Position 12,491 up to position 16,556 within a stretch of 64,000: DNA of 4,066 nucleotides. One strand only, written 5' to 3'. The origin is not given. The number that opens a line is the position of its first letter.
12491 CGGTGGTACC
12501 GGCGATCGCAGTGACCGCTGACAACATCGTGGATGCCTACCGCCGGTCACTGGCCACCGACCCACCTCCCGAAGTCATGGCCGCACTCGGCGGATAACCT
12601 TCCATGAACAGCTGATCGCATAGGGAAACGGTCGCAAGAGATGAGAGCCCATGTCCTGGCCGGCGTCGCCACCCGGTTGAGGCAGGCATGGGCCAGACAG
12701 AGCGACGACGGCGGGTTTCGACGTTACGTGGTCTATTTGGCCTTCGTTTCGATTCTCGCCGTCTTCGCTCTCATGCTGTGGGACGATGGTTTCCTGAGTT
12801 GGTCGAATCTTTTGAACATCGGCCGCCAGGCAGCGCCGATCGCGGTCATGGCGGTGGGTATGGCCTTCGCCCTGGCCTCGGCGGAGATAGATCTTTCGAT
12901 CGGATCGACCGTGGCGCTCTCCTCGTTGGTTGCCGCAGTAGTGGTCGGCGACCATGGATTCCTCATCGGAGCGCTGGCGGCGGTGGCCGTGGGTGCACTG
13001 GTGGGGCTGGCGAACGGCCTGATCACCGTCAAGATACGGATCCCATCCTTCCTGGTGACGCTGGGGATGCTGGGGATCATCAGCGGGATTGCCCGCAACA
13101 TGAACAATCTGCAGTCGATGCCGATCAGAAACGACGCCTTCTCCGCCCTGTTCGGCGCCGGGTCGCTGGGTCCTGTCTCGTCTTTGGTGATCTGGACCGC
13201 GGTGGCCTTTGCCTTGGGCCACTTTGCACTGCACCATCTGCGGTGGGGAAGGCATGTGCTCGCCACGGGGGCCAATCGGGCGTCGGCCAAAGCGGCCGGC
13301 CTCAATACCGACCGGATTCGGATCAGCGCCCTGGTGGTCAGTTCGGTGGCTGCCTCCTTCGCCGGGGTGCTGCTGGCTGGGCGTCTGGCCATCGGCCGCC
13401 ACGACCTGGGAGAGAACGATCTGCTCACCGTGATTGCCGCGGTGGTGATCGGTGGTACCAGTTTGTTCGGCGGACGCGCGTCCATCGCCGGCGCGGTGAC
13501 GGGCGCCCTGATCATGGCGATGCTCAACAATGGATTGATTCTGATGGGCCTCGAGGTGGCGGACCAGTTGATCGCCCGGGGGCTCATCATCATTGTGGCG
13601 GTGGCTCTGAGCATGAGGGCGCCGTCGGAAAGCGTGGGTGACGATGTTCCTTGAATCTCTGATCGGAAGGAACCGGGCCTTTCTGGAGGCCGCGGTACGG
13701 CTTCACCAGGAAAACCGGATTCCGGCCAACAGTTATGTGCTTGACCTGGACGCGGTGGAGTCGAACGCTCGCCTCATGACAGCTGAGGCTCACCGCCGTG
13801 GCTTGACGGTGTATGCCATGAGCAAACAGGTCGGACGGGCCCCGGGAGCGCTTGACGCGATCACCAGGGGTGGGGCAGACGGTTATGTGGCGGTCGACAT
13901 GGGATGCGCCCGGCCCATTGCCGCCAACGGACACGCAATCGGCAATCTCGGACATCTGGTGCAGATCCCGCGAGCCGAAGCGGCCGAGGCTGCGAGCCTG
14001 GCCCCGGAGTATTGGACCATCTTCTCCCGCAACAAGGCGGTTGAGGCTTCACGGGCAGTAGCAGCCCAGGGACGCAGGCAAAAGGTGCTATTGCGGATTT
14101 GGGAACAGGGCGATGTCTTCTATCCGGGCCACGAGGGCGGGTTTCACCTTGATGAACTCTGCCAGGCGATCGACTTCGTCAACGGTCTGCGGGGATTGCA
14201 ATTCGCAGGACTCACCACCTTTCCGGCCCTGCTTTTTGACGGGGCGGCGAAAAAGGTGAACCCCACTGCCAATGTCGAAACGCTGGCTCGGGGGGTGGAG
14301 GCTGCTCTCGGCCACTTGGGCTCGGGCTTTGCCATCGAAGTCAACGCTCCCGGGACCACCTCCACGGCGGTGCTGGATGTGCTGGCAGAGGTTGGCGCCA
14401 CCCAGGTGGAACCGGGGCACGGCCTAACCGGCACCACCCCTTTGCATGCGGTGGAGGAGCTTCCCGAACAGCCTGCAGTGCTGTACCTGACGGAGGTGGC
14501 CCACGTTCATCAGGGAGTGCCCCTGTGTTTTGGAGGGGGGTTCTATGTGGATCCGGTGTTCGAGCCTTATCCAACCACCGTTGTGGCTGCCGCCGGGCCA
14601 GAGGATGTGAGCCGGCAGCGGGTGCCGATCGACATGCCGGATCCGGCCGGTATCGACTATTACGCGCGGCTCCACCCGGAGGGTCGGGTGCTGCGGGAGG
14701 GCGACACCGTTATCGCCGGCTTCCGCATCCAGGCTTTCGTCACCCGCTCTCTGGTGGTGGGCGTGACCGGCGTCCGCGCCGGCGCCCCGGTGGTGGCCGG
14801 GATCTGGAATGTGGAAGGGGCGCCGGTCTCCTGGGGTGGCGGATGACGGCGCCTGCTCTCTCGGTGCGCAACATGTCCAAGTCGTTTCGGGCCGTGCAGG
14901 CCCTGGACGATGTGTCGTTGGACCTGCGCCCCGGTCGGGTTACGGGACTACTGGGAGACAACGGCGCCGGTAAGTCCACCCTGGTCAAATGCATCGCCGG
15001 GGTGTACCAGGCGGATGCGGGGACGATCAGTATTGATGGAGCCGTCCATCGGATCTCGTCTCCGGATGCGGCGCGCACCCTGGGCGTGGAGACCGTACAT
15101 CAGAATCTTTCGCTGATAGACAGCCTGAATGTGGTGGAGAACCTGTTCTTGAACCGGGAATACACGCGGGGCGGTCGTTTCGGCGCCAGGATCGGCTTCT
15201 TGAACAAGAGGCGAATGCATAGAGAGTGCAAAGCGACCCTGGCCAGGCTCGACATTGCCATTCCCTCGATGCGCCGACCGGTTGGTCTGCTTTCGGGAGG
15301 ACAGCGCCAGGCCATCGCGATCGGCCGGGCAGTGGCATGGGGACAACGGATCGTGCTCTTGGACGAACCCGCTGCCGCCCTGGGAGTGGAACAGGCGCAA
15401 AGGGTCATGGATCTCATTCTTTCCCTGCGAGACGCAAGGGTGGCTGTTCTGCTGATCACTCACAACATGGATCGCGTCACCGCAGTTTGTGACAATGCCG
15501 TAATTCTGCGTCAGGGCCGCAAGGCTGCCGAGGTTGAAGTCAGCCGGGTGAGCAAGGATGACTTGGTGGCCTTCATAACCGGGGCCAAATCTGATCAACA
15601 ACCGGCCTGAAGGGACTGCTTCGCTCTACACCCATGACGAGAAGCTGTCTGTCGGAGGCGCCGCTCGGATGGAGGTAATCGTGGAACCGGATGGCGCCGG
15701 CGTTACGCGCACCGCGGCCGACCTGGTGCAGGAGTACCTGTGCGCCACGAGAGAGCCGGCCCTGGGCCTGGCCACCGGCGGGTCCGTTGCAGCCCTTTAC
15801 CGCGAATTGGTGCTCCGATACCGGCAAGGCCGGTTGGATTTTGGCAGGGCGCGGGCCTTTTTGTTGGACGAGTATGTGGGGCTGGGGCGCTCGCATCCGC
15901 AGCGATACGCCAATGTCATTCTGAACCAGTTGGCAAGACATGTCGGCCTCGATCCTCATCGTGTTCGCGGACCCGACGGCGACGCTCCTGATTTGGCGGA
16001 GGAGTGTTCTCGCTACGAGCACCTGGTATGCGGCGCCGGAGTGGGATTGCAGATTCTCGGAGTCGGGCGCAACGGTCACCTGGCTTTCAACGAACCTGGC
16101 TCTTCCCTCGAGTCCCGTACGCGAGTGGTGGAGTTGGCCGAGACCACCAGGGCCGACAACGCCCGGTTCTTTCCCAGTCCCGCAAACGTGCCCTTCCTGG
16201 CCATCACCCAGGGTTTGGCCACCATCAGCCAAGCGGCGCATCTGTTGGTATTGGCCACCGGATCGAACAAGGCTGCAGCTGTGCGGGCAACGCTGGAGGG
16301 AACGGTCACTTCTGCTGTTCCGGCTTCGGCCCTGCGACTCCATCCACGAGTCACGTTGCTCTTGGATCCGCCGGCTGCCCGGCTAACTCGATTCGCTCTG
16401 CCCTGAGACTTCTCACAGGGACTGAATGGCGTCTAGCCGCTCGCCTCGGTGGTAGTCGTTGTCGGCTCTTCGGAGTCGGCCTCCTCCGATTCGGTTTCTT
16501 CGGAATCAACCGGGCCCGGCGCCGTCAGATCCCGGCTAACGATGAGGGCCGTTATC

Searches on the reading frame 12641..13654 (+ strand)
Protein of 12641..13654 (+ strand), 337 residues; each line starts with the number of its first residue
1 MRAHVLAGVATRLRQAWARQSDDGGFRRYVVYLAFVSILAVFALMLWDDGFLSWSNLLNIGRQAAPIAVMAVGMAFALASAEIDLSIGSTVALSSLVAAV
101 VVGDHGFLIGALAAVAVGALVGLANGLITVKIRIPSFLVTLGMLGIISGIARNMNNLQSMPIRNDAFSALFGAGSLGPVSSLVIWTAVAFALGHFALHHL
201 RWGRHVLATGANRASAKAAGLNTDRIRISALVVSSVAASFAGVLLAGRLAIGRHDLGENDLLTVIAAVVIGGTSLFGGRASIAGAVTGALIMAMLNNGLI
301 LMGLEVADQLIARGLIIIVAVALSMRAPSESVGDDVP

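Call 73: search_protein_families(library=pfam, proteins=[window:12641-13654:+], max_evalue=0.00001)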
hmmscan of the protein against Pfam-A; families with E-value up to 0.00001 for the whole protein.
window:12641-13654:+ (337 aa): 1 family
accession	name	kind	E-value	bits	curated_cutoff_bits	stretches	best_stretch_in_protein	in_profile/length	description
PF02653.21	BPD_transp_2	-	6.9e-33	114.4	26.8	1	57-319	2-268/269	Branched-chain amino acid transport system / permease component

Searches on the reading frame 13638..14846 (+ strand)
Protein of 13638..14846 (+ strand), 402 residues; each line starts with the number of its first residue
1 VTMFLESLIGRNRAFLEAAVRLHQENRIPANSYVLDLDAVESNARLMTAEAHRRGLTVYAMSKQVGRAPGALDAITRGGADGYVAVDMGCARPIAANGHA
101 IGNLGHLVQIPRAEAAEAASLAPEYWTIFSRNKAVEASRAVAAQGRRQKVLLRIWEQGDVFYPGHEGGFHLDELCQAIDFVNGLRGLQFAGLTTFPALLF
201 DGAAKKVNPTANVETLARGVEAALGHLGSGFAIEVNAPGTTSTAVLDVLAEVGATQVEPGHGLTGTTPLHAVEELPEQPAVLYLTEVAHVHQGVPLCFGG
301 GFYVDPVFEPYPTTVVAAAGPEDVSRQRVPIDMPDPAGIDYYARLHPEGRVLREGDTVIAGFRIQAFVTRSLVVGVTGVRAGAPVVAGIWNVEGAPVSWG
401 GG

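Call 73: search_protein_families(library=pfam, proteins=[window:13638-14846:+], max_evalue=0.00001)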
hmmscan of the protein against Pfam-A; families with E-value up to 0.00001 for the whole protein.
window:13638-14846:+ (402 aa): 2 families
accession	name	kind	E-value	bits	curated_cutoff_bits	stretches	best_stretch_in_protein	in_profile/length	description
PF21279.3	YhfX-like_C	-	6.2e-21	75.2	27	1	282-385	1-96/97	YhfX-like, C-terminal domain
PF01168.26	Ala_racemase_N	-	7.7e-14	52.4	24.1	1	36-268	2-220/220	Alanine racemase, N-terminal domain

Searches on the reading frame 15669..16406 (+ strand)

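Call 73: search_protein_families(library=pfam, proteins=[window:15669-16406:+], max_evalue=0.00001)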
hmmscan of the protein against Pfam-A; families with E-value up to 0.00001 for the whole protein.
window:15669-16406:+ (245 aa): 1 family
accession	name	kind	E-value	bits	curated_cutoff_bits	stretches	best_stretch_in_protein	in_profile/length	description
PF01182.26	Glucosamine_iso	-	3.1e-15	57.1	27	1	19-223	17-217/225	Glucosamine-6-phosphate isomerases/6-phosphogluconolactonase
